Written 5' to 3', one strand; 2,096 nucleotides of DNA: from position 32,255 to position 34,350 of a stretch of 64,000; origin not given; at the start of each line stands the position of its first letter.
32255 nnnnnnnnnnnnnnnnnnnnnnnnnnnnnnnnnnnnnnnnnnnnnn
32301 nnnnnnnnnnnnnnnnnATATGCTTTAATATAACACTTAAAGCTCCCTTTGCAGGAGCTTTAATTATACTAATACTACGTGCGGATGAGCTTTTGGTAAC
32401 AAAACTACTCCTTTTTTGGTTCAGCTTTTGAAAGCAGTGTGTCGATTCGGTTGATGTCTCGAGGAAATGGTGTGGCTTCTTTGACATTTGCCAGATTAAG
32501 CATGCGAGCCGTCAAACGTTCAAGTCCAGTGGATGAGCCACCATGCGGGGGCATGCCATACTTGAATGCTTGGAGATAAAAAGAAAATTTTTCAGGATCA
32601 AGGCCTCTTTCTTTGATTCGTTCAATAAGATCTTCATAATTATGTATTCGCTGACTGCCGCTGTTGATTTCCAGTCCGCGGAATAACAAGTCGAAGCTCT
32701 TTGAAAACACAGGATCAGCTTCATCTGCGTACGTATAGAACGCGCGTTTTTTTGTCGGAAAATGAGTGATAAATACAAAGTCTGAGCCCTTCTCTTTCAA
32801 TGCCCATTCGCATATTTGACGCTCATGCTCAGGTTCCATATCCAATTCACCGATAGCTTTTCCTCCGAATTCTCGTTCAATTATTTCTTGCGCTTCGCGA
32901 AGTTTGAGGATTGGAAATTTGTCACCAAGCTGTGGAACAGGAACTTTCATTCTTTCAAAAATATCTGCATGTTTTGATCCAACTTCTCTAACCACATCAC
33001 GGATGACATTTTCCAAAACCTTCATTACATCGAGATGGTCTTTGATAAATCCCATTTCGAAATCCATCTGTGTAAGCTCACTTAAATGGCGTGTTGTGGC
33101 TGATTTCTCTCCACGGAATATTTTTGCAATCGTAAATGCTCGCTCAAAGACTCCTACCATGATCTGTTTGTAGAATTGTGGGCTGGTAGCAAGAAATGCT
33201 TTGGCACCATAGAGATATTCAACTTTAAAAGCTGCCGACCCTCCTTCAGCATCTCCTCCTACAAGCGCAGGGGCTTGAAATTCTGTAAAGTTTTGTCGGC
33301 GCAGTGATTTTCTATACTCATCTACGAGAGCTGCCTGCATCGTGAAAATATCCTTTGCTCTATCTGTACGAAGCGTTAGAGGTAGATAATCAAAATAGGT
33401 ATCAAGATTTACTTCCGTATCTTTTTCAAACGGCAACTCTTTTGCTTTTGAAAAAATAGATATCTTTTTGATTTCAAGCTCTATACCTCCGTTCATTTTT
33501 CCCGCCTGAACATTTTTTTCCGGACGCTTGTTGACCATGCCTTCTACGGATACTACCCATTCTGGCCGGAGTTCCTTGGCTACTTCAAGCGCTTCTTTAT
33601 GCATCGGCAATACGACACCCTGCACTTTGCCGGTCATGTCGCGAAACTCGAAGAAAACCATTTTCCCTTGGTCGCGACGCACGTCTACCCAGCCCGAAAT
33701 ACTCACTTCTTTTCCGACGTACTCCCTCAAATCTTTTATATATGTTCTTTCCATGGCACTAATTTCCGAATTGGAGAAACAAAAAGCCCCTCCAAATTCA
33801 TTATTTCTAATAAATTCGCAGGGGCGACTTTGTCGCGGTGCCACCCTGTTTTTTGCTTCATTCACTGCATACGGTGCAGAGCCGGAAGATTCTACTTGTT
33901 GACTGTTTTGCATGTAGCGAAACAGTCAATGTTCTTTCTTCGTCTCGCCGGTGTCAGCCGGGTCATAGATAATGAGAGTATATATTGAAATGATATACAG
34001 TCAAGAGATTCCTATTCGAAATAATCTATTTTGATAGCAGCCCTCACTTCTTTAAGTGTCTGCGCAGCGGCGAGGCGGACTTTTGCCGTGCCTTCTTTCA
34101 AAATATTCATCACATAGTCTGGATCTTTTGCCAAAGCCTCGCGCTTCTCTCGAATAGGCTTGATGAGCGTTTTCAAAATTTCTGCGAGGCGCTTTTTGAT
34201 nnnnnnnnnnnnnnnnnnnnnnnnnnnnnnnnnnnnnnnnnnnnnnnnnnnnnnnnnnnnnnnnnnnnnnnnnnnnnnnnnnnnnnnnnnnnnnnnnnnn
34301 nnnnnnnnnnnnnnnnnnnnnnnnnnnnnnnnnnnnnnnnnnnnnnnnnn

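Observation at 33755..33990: T-box riboswitch leader in front of aspS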

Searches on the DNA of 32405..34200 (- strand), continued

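Call 81: search_with_rna_model(model_id=R1, sources=[L081, L082, L083, L084, L085, L086, L087, L088, L089, L090, L091, L092, L093, L094, L095, L096, L097, L098, L099, L100, L101, L102, L103, L104, L105, L106, L107, L108, L109, L110, L111, L112, L113, L114, L115, L116, L117, L118, L119, L120, L121, L122, L123, L124, L125, L126, L127, L128, L129, L130, L131, L132, L133, L134, L135, L136, L137, L138, L139, L140, L141, L142, L143, L144, L145, L146, L147, L148, L149, L150, L151, L152, L153, L154, L155, L156, L157, L158, L159, L160, L161, L162, L163, L164, L165, L166, L167, L168, L169, L170, L171, L172, L173, L174, L175, L176, L177, L178, L179, L180], max_evalue=1)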
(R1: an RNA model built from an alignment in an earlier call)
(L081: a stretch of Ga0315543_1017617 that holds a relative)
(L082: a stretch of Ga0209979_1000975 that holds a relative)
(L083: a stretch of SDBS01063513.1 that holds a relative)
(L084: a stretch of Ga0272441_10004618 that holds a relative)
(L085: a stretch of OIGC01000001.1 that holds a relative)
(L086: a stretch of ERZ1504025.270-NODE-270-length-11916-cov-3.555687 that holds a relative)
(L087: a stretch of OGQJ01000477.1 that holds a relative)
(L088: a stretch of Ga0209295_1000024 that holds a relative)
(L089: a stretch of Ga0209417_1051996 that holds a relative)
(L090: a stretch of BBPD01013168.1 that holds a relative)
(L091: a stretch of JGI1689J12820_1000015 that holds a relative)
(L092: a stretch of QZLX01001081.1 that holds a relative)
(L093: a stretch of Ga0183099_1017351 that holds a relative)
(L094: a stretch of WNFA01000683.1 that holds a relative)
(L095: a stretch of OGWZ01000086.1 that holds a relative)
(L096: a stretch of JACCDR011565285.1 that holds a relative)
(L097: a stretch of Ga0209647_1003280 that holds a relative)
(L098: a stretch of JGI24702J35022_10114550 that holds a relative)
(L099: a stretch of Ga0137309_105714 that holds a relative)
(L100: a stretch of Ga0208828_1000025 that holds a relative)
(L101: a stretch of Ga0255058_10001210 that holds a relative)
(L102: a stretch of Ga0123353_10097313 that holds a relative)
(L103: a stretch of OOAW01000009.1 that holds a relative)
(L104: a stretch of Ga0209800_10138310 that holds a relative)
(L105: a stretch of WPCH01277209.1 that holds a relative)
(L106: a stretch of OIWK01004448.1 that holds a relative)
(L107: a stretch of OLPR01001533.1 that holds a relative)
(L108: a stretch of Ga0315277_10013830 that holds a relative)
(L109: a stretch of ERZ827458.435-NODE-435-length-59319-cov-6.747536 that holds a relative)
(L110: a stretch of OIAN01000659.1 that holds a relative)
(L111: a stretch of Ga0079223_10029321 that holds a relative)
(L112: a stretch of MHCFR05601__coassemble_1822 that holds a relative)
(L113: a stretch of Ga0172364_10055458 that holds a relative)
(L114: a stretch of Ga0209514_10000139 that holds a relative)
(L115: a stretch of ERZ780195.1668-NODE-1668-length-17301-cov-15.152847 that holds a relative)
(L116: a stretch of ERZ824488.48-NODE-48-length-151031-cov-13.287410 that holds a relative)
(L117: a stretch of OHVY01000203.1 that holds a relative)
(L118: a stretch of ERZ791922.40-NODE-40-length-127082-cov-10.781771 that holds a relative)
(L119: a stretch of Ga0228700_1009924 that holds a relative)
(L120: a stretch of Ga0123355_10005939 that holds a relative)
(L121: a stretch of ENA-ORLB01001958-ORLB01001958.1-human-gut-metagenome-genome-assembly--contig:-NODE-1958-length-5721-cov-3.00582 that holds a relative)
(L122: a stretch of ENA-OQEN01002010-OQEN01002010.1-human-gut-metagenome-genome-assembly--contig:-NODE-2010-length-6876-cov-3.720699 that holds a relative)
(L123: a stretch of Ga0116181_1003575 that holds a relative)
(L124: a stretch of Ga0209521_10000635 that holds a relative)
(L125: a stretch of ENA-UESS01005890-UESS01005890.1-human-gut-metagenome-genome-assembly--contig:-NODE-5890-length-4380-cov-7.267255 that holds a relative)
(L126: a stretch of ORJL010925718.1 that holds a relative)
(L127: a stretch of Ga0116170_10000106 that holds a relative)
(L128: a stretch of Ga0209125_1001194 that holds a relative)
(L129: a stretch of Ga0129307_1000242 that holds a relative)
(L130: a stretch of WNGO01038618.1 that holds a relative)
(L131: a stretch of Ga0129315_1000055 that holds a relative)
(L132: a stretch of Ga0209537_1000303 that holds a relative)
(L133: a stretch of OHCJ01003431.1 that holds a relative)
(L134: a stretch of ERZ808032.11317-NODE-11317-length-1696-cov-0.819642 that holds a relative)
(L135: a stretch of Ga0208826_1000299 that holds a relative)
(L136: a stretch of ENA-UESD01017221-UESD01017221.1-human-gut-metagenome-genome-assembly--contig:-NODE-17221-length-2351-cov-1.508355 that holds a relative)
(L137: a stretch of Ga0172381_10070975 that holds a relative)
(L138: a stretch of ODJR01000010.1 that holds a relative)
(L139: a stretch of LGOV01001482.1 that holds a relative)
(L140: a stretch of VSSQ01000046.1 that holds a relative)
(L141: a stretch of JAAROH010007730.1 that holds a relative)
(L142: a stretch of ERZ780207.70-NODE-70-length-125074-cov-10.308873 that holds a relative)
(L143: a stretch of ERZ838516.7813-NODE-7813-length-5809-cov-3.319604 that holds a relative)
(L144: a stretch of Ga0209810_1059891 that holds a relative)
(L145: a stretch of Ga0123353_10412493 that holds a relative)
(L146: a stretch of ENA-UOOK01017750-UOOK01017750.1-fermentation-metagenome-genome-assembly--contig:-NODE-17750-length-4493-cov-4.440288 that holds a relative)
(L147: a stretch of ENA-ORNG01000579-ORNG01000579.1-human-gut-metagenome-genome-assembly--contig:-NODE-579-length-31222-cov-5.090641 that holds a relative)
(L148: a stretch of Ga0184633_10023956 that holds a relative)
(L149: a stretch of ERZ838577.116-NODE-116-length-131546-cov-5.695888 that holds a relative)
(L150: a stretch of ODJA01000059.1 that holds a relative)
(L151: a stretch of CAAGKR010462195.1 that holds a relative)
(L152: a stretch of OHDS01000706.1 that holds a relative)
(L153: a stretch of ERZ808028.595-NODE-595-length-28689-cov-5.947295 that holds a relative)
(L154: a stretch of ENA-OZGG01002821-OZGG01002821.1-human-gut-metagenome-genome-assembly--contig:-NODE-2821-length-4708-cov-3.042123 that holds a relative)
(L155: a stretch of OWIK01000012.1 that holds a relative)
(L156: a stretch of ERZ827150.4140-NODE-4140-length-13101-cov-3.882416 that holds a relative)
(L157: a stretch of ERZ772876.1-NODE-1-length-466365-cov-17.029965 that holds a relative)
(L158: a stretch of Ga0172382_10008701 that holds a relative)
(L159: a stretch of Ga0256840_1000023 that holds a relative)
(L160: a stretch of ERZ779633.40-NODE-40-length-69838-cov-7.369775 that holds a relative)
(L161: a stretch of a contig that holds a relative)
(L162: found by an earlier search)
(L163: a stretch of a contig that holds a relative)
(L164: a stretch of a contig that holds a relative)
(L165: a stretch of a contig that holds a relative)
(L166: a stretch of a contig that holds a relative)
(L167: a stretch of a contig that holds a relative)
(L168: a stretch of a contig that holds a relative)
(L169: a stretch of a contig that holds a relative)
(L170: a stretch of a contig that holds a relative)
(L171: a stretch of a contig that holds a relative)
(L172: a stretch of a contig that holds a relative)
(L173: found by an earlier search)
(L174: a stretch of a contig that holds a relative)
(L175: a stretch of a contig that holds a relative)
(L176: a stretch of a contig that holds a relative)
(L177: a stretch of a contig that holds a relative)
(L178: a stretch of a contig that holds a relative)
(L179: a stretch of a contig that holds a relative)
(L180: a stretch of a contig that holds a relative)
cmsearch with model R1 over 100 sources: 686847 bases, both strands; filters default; matches with E-value up to 1: 101.
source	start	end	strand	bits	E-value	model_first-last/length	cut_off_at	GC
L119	2863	2944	-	80.1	2.9e-21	58-138/138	5'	0.5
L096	1949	2137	+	76.1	4.6e-20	1-138/138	no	0.54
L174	313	429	-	35.5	4.8e-08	1-138/138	no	0.53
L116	1238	1346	-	35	7.1e-08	1-138/138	no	0.49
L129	8438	8563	+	34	1.4e-07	1-138/138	no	0.54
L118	225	348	+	33.2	2.3e-07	1-138/138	no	0.56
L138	1060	1249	-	32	5.5e-07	1-138/138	no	0.51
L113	991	1193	+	31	1.1e-06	1-138/138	no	0.57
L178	700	814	+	30.8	1.2e-06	1-138/138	no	0.57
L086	1729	1885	-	29.7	2.6e-06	1-138/138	no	0.57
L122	4535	4668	+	29.4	3.1e-06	1-138/138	no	0.59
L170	1957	2065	+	29.2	3.6e-06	1-138/138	no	0.46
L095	11582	11740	+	27.6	1.1e-05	1-138/138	no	0.57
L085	1188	1337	-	26.2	2.7e-05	1-138/138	no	0.42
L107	3464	3496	+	25.7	4e-05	105-138/138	no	0.64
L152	3077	3192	-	25.4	4.7e-05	1-138/138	no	0.46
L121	411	609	+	25.4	4.8e-05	1-138/138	no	0.55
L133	2804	3002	-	25.4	4.8e-05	1-138/138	no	0.55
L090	1385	1424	+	24.8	7.2e-05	98-138/138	no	0.57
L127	4458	4549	-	24.8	7.2e-05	1-138/138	no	0.61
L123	1269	1392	-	24.5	8.9e-05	1-138/138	no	0.54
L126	837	870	-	24.2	0.00011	105-138/138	no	0.62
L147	5146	5290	+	23.4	0.00018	1-138/138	no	0.51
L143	2524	2563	-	23.3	0.0002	96-138/138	no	0.57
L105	8452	8554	+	23.1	0.00023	1-138/138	no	0.36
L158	6126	6318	+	22.9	0.00027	1-138/138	no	0.38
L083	2152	2185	+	22.7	0.00031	105-138/138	no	0.71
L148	390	423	-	22.6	0.00032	105-138/138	no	0.68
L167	5795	5840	-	22.5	0.00034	95-138/138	no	0.43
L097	6385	6576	+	22.5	0.00035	1-138/138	no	0.53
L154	3493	3591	-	22.3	0.00039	1-138/138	no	0.63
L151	3402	3435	-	22.3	0.0004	105-138/138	no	0.71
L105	8174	8276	+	22.3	0.0004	1-138/138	no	0.38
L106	288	476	+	22.2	0.00044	1-138/138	no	0.52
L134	122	215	+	22.1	0.00046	1-138/138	no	0.59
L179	541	652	-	22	0.00049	1-138/138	no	0.51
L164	1356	1567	-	21.9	0.00051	1-138/138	no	0.5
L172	7142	7175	-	21.5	0.00067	105-138/138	no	0.62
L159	2370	2519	+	21.5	0.00069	1-138/138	no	0.46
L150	2997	3028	+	21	0.00095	105-138/138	no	0.59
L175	4042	4079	-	21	0.001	102-138/138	no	0.53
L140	622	669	-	20.9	0.001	87-138/138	no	0.54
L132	2048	2080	+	20.8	0.0011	105-138/138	no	0.58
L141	6609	6757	+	20.8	0.0011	1-138/138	no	0.62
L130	625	805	+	20.4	0.0015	1-138/138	no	0.52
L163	5805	5970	-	20.1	0.0018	1-138/138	no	0.54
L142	2522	2614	+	19.9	0.002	1-138/138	no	0.65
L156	12634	12669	+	19.7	0.0024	104-138/138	no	0.61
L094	6846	7037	-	19.7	0.0024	1-138/138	no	0.54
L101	5026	5058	+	19.6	0.0026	105-138/138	no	0.7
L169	3803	3839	+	19.3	0.0031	105-138/138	no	0.65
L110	1412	1447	-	19.2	0.0032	105-138/138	no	0.61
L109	2727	2759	-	19.1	0.0036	105-138/138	no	0.55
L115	12182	12214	-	19.1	0.0036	105-138/138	no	0.55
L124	10229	10264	-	19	0.0038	105-138/138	no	0.64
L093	1328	1375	-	18.9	0.004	94-138/138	no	0.52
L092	10055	10088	-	18.9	0.0041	105-138/138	no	0.53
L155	493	532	+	18.7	0.0045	97-138/138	no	0.5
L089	787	821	+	18.5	0.0053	105-138/138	no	0.57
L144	1434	1614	+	18.4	0.0057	1-138/138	no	0.52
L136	1317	1513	-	18.3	0.006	1-138/138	no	0.54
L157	6077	6273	-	18.3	0.006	1-138/138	no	0.54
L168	487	634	-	17.9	0.008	1-138/138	no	0.63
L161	9479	9662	-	17.7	0.0093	1-138/138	no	0.36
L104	111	157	-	17.4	0.011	88-138/138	no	0.49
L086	1565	1616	-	17.2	0.013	84-138/138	no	0.52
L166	9982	10014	+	17.1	0.014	105-138/138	no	0.58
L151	3496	3581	-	16.9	0.016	1-138/138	no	0.67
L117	2626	2662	-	16.8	0.017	104-138/138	no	0.54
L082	3077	3130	-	16.6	0.02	90-138/138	no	0.56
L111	78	116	-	16.5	0.021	105-138/138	no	0.59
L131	6082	6197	-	16.3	0.024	1-138/138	no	0.65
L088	4105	4163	+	16.2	0.026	87-138/138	no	0.51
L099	5455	5504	-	15.8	0.034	98-138/138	no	0.52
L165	920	1060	-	15.4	0.044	1-138/138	no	0.41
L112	8524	8560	-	15.4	0.044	105-138/138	no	0.54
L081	3485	3523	+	15.1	0.055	105-138/138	no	0.56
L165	8653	8683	-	15.1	0.056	105-138/138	no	0.65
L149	2803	2840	+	15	0.059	105-138/138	no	0.47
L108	3961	3996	+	14.9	0.062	105-138/138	no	0.64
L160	1980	2022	-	14.9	0.063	104-138/138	no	0.51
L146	85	261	-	14.9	0.063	1-138/138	no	0.51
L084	2798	2835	+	14.8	0.066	105-138/138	no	0.58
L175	4149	4265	-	14.7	0.07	1-138/138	no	0.48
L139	14170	14212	+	14.7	0.07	105-138/138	no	0.56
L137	2518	2631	-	14.4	0.085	1-138/138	no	0.56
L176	1078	1120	+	14.1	0.11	105-138/138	no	0.58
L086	3733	3861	+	13.9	0.12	1-138/138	no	0.42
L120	7560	7597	-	13.9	0.13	105-138/138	no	0.47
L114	2303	2454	+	13.7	0.14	1-138/138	no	0.49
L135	3799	3836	-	13.4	0.17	105-138/138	no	0.61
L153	768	798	+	13.3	0.18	105-138/138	no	0.58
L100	6817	6854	+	13.3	0.18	105-138/138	no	0.55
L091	679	716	+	13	0.23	105-138/138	no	0.55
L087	4405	4447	-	12.9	0.24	105-138/138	no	0.51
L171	1486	1524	-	12.3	0.37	105-138/138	no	0.62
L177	1130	1168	+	12.2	0.39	105-138/138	no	0.67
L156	9999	10099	+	12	0.45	1-138/138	no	0.62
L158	12863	12961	-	11.8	0.51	1-138/138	no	0.34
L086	1649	1681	-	11.1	0.84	102-138/138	no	0.52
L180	516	553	-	11.1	0.85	105-138/138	no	0.58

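Call 83: search_with_rna_model(model_id=R1, sources=[L181, L182, L183, L184, L185, L186, L187, L188, L189, L190, L191, L192, L193, L194, L195, L196, L197, L198, L199, L200], max_evalue=0.001)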
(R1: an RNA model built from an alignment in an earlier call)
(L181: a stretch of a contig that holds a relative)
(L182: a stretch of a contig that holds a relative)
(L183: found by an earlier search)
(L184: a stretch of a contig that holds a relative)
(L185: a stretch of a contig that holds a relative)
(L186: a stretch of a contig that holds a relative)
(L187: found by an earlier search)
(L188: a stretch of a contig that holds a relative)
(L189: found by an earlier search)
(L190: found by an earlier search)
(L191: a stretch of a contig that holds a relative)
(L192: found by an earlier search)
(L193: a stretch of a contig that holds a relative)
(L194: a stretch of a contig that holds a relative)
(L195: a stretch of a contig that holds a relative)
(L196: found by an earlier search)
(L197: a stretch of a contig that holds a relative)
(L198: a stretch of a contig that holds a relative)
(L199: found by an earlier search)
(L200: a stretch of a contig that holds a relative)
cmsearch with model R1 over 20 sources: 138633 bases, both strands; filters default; matches with E-value up to 0.001: 13.
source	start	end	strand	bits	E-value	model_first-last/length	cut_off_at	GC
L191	10924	11110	-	42.6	7.8e-11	1-138/138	no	0.58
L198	3968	4082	+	40.6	3.1e-10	1-138/138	no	0.44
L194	7787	7998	-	28.6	1.1e-06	1-138/138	no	0.53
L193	1065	1151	+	25.8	7.2e-06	1-138/138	no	0.54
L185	3020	3058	+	25.1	1.2e-05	103-138/138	no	0.54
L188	1713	1754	-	24.6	1.7e-05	99-138/138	no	0.52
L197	179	323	+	23.4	3.7e-05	1-138/138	no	0.51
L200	2435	2579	+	23.4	3.7e-05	1-138/138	no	0.51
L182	1642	1822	-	23.4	3.8e-05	1-138/138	no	0.62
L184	8730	8763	+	22.7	6.3e-05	105-138/138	no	0.71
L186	1418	1510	-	20.7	0.00024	1-138/138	no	0.66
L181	6033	6079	-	19.8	0.00044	94-138/138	no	0.45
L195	4465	4596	+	19.1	0.0007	1-138/138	no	0.52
